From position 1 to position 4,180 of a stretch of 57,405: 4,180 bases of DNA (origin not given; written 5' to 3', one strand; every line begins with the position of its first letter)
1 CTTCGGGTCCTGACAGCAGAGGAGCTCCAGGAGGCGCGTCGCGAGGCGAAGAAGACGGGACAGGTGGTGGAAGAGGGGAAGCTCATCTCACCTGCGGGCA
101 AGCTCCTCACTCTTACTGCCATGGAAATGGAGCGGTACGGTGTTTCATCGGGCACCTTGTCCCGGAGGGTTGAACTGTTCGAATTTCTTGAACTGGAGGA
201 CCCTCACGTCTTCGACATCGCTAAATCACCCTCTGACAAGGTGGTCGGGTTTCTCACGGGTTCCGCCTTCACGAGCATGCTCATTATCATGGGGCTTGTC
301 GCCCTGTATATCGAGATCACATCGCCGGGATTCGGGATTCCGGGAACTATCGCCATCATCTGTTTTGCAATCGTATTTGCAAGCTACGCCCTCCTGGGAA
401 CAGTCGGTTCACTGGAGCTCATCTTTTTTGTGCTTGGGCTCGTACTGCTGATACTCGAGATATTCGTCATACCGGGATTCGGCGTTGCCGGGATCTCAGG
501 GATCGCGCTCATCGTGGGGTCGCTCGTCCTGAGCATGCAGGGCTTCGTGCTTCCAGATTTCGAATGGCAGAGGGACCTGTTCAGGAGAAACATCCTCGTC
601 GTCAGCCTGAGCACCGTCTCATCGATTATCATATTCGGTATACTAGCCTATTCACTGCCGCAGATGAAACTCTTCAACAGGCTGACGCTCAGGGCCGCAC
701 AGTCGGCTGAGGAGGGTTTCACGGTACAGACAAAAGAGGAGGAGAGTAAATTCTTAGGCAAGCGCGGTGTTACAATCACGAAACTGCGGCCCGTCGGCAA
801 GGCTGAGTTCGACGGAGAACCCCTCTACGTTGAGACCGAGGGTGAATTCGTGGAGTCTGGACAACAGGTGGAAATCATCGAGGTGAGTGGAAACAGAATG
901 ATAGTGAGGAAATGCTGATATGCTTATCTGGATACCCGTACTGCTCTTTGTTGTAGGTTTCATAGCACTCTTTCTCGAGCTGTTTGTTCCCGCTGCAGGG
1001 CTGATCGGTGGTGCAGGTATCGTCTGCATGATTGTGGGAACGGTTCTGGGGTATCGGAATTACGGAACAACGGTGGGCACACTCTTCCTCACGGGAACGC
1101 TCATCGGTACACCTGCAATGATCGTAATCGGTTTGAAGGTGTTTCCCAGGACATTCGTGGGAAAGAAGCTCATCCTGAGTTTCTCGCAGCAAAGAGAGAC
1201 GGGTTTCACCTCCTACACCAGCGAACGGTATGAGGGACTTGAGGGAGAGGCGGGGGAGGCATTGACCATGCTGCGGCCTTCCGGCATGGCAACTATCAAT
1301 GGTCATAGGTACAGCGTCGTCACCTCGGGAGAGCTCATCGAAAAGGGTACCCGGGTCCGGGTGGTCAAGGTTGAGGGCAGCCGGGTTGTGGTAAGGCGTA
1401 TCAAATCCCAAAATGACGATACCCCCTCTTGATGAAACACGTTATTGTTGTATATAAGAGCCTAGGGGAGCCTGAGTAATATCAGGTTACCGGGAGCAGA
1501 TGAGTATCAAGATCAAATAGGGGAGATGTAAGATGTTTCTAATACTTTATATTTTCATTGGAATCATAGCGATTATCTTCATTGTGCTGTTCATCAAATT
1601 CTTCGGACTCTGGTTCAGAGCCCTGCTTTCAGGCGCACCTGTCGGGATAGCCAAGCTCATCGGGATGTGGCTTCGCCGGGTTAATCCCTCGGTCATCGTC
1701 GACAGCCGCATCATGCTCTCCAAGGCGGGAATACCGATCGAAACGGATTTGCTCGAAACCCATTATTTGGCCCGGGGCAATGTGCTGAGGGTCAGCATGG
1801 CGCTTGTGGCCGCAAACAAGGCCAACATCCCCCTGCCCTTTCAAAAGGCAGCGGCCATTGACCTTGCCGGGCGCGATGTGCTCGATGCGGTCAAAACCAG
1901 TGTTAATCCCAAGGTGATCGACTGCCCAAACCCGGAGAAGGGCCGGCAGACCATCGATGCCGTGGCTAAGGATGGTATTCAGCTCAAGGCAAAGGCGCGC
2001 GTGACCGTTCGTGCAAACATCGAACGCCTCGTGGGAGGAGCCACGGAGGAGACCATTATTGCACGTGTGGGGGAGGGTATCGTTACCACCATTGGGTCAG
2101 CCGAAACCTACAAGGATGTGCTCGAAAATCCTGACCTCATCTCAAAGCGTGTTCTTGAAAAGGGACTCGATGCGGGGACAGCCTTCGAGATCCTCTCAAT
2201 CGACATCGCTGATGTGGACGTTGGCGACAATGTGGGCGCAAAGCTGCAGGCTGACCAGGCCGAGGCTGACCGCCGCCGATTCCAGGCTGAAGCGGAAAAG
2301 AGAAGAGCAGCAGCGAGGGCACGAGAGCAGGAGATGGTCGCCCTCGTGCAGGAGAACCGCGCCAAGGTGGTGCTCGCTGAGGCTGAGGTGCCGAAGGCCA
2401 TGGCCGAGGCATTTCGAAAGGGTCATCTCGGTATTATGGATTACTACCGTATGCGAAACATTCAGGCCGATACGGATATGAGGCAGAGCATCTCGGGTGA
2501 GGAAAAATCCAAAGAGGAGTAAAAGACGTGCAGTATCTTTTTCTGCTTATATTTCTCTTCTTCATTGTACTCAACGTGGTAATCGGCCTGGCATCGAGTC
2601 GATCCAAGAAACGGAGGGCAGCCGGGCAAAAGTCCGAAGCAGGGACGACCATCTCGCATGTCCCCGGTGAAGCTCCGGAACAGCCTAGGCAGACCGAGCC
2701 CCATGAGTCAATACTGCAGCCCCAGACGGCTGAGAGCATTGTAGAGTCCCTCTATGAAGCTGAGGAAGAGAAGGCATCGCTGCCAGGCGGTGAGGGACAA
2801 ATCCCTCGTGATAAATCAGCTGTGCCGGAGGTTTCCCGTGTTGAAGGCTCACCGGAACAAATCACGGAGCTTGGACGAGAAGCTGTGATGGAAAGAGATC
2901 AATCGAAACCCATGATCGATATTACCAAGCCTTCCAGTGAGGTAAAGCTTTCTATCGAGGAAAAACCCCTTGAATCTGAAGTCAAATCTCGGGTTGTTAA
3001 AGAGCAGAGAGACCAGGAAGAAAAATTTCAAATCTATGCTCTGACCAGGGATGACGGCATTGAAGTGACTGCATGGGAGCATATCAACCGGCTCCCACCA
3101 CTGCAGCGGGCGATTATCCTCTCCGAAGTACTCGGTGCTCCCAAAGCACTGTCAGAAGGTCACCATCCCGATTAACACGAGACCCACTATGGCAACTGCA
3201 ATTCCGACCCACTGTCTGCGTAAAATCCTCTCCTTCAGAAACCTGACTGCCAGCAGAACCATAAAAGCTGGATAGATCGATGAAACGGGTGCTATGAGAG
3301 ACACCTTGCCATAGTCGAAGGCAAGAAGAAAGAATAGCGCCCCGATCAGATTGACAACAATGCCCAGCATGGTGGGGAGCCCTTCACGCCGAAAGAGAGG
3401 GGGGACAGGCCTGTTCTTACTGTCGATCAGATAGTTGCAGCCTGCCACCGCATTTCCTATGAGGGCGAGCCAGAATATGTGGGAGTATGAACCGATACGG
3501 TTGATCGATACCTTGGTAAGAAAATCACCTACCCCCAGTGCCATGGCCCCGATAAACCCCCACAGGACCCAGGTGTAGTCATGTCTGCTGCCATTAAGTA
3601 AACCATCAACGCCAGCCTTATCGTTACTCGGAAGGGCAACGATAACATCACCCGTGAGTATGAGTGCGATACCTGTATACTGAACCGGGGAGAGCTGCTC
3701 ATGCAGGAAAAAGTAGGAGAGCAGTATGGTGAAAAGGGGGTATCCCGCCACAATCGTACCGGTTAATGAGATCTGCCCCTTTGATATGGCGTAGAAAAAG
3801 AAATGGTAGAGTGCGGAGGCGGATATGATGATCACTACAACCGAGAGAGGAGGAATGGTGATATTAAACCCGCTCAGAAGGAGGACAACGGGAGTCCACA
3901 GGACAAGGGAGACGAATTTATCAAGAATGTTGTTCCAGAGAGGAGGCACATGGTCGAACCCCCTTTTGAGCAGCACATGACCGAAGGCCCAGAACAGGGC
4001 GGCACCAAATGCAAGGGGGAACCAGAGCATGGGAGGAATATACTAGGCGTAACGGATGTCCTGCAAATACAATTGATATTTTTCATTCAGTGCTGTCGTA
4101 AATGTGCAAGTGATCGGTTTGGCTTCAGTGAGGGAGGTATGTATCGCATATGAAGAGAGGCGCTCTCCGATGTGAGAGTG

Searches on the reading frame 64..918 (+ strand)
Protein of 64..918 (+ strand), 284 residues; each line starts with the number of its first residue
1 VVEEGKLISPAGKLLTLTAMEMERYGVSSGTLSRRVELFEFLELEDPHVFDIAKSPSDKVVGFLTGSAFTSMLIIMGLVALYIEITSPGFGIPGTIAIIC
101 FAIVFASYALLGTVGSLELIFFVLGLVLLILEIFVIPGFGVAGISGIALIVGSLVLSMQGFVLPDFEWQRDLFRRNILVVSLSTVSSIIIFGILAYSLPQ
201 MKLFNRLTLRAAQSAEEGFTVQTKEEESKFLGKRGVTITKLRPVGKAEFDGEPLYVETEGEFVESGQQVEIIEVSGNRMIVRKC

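Call 16: search_protein_families(library=pfam, proteins=[window:64-918:+], max_evalue=0.0001)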
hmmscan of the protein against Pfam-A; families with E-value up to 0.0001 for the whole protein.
window:64-918:+ (284 aa): 2 families
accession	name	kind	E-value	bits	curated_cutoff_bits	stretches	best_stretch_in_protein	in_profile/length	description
PF24961.1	NfeD_membrane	-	7.5e-26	91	26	1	70-194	3-117/119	NfeD integral membrane domain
PF01957.25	NfeD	-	4.7e-12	46.4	29.1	1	230-283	4-57/57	NfeD-like C-terminal, partner-binding domain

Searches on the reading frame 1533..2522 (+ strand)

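Call 16: search_protein_families(library=pfam, proteins=[window:1533-2522:+], max_evalue=0.0001)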
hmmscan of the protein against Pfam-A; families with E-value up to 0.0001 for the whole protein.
window:1533-2522:+ (329 aa): 1 family
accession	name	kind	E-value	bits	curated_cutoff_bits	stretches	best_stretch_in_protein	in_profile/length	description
PF12127.13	FloA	-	2.5e-156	520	34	1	7-323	2-313/314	Flotillin-like protein FloA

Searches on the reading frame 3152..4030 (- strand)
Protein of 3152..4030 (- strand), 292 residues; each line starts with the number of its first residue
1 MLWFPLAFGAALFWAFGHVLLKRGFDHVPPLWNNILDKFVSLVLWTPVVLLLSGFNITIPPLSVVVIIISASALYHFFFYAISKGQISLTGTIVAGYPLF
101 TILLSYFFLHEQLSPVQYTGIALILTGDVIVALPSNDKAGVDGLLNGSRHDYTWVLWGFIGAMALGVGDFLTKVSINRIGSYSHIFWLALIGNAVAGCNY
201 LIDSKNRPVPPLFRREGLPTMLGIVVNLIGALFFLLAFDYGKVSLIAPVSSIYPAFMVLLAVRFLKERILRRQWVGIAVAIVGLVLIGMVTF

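Call 16: search_protein_families(library=pfam, proteins=[window:3152-4030:-], max_evalue=0.0001)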
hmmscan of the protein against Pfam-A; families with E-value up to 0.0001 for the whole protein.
window:3152-4030:- (292 aa): 3 families
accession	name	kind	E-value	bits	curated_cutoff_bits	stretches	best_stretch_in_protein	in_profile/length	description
PF00892.27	EamA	-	5.1e-32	111.4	28.2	2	3-131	3-133/135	EamA-like transporter family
PF03151.22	TPT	-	5e-08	33.1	30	0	79-131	83-135/291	Triose-phosphate Transporter family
PF10639.15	TMEM234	-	7.5e-06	26.5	30.1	0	222-287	46-112/113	Putative transmembrane family 234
